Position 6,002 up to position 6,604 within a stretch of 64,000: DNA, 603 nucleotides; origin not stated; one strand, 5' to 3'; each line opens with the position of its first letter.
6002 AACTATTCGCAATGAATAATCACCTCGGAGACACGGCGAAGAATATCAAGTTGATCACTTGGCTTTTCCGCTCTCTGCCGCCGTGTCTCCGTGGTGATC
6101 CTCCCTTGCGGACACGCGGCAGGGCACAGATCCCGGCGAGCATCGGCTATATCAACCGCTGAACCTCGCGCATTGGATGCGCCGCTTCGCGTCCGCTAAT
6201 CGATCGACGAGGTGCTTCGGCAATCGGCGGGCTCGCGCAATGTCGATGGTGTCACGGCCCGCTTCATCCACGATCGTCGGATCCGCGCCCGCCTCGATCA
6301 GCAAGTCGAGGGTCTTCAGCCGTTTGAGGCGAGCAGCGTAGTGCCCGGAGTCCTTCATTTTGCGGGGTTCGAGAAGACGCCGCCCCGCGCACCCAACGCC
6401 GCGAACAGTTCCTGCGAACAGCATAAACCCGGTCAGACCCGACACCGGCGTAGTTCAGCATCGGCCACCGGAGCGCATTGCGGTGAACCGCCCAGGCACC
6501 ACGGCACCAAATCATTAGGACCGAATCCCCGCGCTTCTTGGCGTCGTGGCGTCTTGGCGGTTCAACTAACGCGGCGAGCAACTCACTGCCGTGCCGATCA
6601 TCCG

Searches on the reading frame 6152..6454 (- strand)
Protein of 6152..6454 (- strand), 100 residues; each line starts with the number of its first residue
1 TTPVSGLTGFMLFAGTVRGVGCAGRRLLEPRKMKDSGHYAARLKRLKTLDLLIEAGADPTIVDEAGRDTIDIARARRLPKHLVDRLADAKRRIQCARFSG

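Call 15: search_protein_families(library=pfam, proteins=[window:6152-6445:-])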
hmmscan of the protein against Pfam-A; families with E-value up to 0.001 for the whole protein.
window:6152-6445:- (97 aa): 1 family
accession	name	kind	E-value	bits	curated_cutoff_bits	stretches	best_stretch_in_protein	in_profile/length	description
PF13637.12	Ank_4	-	0.00032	21.4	22.7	1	35-70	2-37/50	Ankyrin repeats (many copies)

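Call 74: search_protein_families(library=pfam, proteins=[window:6152-6454:-], max_evalue=0.01)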
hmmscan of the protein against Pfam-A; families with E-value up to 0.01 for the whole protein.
window:6152-6454:- (100 aa): 2 families
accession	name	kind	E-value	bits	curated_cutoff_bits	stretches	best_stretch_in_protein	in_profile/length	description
PF13637.12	Ank_4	-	0.00034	21.3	22.7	1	38-73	2-37/50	Ankyrin repeats (many copies)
PF00023.36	Ank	-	0.0021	18.7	21.1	1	38-63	7-32/33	Ankyrin repeat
